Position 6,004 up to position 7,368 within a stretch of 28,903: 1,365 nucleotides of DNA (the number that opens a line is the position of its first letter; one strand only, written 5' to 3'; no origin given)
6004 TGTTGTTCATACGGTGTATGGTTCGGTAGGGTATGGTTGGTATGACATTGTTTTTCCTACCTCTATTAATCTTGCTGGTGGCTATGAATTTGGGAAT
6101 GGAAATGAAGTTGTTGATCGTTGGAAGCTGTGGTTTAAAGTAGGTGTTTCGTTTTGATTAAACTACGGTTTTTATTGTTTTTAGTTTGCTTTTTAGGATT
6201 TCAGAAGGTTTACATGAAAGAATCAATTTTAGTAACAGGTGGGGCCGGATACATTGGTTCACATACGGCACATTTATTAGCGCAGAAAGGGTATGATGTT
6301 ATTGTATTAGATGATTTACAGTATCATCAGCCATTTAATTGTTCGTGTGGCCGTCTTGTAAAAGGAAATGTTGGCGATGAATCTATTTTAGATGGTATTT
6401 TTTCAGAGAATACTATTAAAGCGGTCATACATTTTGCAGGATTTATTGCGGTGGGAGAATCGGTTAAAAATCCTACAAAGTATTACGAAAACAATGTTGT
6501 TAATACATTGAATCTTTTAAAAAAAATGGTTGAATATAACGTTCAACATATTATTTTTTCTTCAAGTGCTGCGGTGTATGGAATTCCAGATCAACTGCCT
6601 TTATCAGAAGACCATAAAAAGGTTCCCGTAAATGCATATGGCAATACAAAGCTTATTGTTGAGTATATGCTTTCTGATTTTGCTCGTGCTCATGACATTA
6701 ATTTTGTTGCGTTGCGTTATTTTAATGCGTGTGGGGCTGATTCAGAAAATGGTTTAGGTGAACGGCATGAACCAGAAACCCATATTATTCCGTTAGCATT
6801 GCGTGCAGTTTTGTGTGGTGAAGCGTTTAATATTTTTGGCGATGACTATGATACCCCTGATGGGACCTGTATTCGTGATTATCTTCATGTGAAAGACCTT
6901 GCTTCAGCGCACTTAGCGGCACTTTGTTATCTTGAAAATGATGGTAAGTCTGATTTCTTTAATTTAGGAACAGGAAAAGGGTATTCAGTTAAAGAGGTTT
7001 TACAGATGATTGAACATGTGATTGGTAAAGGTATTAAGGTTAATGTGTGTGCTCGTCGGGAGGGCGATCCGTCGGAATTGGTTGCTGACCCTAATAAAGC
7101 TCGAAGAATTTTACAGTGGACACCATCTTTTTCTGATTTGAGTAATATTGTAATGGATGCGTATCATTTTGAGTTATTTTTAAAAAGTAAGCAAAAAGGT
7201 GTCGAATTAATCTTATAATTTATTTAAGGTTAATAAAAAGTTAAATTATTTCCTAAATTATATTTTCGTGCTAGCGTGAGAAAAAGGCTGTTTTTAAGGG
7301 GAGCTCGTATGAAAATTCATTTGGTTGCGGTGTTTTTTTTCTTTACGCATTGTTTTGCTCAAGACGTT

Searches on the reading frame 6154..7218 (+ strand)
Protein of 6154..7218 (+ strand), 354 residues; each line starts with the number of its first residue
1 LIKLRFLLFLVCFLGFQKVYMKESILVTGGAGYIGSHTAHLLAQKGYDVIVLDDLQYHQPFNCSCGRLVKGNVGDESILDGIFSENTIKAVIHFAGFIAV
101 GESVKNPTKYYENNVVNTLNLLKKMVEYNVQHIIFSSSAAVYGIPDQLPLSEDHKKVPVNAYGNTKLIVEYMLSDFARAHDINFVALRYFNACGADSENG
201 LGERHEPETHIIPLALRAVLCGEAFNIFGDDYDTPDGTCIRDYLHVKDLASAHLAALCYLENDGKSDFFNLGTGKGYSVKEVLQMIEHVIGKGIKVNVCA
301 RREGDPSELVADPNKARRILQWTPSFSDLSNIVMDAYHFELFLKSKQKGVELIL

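Call 10: search_protein_families(library=pfam, proteins=[window:6154-7218:+], max_evalue=0.001)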
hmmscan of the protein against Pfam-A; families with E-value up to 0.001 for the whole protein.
window:6154-7218:+ (354 aa): 10 families
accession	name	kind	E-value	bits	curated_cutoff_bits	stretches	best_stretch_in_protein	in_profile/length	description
PF01370.27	Epimerase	-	2.4e-55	188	20.9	1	25-272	1-240/240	NAD dependent epimerase/dehydratase family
PF16363.11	GDP_Man_Dehyd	-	2.2e-48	165.9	27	1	26-326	1-323/332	GDP-mannose 4,6 dehydratase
PF04321.23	RmlD_sub_bind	-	3.2e-13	49.8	27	1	24-175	2-138/287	RmlD substrate binding domain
PF02719.21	Polysacc_synt_2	-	9.1e-13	48.5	20.2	1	25-194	1-173/293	Polysaccharide biosynthesis protein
PF01073.25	3Beta_HSD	-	1.4e-12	47.7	22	1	26-265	1-237/280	3-beta hydroxysteroid dehydrogenase/isomerase family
PF05368.20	NmrA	-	3.5e-06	27.3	27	1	21-139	1-108/298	NmrA-like family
PF08659.16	KR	-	1.6e-05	25.3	22.6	0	25-52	3-30/180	KR domain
PF07993.18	NAD_binding_4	-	0.00011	21.9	20.1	1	86-206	87-220/258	Male sterility protein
PF00106.31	adh_short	-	0.00023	21.2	26.6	0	25-54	3-32/195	short chain dehydrogenase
PF13460.12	NAD_binding_10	-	0.00052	20.4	27.2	1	29-153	1-114/184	NAD(P)H-binding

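Call 89: search_protein_families(library=ncbifam, proteins=[window:6154-7218:+], max_evalue=0.00001)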
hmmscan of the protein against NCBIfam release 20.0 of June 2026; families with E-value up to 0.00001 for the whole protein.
window:6154-7218:+ (354 aa): 22 families
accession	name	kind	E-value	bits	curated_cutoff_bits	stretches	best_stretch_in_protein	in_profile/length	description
TIGR01179.1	galE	equivalog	1e-123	412.4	262.3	1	25-340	2-325/332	UDP-glucose 4-epimerase GalE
NF007956.0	PRK10675.1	subfamily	7.9e-77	258.6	394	1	25-339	3-328/338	UDP-glucose 4-epimerase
TIGR02197.1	heptose_epim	equivalog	2.3e-34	119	274.6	1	25-297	1-267/316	ADP-glyceromanno-heptose 6-epimerase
TIGR01181.1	dTDP_gluc_dehyt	equivalog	2.7e-32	112.1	365.1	1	25-327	2-299/321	dTDP-glucose 4,6-dehydratase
TIGR04180.1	EDH_00030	hypoth_equivalog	5.6e-30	104.4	475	1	25-326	1-296/297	NAD-dependent 4,6-dehydratase LegB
NF008360.0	PRK11150.1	equivalog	1.2e-17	64.1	452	1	25-286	2-250/310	ADP-glyceromanno-heptose 6-epimerase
NF011728.1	PRK15181.1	equivalog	1.2e-16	60.7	760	1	25-288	18-280/348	Vi polysaccharide biosynthesis UDP-N-acetylglucosaminuronic acid C-4 epimerase TviC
NF043036.1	ErythonDh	equivalog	3.9e-15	55.9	325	1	25-187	3-174/321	D-erythronate dehydrogenase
TIGR03466.1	HpnA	hypoth_equivalog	6.7e-15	54.8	367.65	1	25-183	3-161/327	hopanoid-associated sugar epimerase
NF007490.0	PRK10084.1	subfamily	4.5e-14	52.2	649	1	25-325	3-320/361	dTDP-glucose 4,6-dehydratase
NF007582.0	PRK10217.1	equivalog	3.1e-13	49.6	698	1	24-279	3-259/355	dTDP-glucose 4,6-dehydratase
NF047922.1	GDPFucSynFcl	equivalog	5.2e-12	45.8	500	1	22-338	2-299/308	GDP-L-fucose synthase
TIGR02622.1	CDP_4_6_dhtase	equivalog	1.2e-11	44.4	278.45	1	19-333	1-324/352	CDP-glucose 4,6-dehydratase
NF008872.0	PRK11908.1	equivalog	2.2e-11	43.4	294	1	24-289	3-270/349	bifunctional UDP-4-keto-pentose/UDP-xylose synthase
TIGR03589.1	PseB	equivalog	7e-11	41.6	407.75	1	21-195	3-171/324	UDP-N-acetylglucosamine 4,6-dehydratase (inverting)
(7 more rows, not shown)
